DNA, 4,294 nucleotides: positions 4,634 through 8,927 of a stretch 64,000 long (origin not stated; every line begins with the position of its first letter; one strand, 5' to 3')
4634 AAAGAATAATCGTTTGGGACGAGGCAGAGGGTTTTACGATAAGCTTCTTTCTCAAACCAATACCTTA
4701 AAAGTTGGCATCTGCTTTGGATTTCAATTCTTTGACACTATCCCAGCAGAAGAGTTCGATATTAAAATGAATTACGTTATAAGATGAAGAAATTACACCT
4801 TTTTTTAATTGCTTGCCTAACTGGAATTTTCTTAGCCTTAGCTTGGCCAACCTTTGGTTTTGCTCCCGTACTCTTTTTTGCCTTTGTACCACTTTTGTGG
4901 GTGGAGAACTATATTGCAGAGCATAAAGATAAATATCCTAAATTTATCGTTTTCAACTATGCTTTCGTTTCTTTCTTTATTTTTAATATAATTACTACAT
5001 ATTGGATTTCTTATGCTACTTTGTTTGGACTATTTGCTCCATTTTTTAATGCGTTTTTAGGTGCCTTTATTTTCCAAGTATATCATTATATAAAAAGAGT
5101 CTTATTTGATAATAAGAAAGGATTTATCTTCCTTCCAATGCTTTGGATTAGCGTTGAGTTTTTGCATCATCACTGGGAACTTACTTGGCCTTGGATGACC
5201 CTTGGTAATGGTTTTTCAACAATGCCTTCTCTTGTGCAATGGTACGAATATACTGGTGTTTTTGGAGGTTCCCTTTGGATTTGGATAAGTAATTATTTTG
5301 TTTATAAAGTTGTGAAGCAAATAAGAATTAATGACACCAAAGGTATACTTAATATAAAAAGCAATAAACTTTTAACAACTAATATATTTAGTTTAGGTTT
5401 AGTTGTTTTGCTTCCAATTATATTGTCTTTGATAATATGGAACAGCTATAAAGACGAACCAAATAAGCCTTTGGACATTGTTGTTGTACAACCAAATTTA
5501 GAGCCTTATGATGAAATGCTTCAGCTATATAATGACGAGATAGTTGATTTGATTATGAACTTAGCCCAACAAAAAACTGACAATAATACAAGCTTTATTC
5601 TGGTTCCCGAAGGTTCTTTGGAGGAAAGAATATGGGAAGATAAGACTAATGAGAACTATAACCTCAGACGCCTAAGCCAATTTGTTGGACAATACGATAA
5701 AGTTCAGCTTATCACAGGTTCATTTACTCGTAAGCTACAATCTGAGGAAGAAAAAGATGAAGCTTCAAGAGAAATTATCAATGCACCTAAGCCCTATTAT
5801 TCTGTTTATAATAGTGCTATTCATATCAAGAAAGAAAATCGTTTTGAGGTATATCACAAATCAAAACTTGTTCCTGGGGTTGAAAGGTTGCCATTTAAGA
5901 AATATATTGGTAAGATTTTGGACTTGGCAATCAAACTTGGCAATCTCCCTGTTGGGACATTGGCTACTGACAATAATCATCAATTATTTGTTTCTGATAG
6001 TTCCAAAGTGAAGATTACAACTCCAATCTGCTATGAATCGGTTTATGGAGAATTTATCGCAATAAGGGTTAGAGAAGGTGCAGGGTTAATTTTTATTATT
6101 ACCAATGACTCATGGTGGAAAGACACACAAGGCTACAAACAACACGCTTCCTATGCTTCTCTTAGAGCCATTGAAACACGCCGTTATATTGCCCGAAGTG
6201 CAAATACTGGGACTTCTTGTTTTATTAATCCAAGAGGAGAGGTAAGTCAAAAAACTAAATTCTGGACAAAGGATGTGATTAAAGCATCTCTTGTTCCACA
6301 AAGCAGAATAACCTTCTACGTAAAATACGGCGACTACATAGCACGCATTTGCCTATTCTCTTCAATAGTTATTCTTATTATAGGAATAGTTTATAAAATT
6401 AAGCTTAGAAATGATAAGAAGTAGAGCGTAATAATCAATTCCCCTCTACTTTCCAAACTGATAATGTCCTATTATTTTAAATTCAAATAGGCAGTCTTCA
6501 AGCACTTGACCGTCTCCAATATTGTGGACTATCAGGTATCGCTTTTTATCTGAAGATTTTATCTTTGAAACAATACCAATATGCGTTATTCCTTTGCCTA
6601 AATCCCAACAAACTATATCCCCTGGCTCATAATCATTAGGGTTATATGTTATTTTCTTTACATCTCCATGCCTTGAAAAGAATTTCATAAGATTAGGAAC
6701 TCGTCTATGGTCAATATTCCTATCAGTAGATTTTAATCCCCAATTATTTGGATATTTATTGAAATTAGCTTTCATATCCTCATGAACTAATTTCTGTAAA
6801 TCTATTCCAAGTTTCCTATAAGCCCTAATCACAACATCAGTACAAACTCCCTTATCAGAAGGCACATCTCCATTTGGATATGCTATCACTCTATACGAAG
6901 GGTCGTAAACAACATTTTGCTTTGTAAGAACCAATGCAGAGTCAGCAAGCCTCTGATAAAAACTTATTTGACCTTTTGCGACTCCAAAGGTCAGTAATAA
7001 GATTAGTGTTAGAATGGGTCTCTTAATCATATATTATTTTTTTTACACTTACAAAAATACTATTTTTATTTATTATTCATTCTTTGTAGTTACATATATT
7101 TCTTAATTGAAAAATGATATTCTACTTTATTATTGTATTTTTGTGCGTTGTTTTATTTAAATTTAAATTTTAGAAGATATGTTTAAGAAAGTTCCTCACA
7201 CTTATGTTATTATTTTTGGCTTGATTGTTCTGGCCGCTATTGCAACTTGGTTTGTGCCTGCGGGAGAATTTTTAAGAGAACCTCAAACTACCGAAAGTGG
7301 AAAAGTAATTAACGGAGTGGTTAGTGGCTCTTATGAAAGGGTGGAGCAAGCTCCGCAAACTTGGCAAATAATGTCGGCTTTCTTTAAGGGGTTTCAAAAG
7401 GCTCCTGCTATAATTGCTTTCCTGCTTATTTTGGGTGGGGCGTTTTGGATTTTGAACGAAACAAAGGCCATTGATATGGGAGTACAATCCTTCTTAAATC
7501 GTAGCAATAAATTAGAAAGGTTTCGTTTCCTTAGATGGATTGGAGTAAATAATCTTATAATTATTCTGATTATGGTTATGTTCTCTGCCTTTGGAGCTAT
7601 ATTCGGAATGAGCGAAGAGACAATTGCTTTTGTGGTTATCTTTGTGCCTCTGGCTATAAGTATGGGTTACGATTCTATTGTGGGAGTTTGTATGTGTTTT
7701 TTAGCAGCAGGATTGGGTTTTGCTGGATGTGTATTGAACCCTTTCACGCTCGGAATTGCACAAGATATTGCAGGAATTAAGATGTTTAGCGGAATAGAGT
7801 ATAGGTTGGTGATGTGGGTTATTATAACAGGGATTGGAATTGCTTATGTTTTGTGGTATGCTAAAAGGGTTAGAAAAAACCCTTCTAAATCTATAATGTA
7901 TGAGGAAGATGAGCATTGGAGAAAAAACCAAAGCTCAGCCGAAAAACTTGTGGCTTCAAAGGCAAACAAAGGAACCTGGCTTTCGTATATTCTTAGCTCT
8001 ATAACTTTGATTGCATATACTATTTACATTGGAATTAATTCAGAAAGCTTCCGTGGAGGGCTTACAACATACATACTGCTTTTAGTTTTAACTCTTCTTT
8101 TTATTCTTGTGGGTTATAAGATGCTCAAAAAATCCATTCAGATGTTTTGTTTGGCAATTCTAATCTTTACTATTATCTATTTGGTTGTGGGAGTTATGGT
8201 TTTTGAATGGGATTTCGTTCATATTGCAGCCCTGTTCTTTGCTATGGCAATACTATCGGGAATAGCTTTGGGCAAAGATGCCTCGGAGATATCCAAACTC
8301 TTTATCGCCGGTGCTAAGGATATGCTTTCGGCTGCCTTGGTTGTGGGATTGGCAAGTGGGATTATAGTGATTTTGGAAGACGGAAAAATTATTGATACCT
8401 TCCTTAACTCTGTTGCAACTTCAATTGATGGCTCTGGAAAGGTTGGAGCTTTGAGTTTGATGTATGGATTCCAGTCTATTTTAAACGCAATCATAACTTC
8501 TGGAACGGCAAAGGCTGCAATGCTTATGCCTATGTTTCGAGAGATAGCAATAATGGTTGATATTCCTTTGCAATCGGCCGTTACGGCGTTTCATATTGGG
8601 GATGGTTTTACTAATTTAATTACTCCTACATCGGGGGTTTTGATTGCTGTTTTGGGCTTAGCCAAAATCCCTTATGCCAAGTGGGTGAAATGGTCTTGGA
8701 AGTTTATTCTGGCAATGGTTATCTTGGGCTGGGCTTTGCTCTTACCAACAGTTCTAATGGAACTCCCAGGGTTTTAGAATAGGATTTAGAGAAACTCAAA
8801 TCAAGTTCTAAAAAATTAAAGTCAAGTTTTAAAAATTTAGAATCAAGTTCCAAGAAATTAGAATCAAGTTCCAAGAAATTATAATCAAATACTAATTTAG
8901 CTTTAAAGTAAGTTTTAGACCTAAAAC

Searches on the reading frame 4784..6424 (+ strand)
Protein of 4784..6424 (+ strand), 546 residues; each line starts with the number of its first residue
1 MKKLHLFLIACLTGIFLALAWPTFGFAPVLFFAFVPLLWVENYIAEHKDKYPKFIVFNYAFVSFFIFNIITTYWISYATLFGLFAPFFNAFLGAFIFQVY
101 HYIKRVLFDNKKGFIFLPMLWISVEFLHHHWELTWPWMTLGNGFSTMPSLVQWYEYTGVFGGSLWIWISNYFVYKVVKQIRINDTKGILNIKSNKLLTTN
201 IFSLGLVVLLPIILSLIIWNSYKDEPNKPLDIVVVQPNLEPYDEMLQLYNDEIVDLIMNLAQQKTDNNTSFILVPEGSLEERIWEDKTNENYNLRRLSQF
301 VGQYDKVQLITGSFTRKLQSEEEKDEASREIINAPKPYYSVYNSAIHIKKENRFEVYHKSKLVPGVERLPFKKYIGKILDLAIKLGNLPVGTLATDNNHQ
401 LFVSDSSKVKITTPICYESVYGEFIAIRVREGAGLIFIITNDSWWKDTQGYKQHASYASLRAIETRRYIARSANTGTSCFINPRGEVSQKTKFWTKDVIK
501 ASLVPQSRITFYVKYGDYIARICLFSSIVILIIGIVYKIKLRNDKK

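Call 88: search_protein_families(library=pfam, proteins=[window:4784-6424:+], max_evalue=0.00001)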
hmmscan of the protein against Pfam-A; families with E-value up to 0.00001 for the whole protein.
window:4784-6424:+ (546 aa): 2 families
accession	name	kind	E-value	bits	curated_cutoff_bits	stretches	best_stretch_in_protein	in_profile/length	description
PF20154.4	LNT_N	-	1.4e-21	77.7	27.1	1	14-170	2-157/159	Apolipoprotein N-acyltransferase N-terminal domain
PF00795.27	CN_hydrolase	-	3.3e-18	66.4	23.2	1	293-505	63-248/256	Carbon-nitrogen hydrolase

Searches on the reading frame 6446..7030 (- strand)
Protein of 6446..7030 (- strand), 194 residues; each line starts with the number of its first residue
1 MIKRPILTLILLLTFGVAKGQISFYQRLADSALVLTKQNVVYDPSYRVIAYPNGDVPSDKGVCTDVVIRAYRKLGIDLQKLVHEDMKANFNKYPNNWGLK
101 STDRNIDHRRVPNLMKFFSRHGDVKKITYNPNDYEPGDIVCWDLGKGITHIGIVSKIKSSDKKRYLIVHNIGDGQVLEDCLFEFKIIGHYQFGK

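Call 65: search_protein_families(library=pfam, proteins=[window:6446-7030:-], max_evalue=0.01)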
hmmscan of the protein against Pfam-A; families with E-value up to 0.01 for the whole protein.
window:6446-7030:- (194 aa): 3 families
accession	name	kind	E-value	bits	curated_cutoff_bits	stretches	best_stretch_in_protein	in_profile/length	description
PF06940.17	DUF1287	-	1.5e-68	230.1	25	1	32-192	4-163/163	Domain of unknown function (DUF1287)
PF05257.22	CHAP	-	2.2e-05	25.3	26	1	61-166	9-76/81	CHAP domain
PF12671.13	Amidase_6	-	0.00015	22.3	23.2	1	92-170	56-141/163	Putative amidase domain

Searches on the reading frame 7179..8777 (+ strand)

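Call 88: search_protein_families(library=pfam, proteins=[window:7179-8777:+], max_evalue=0.00001)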
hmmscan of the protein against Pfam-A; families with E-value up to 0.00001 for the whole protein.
window:7179-8777:+ (532 aa): 1 family
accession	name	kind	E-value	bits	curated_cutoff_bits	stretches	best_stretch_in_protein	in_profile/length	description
PF03606.21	DcuC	-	3.4e-96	323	23.1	2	6-308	2-292/461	C4-dicarboxylate anaerobic carrier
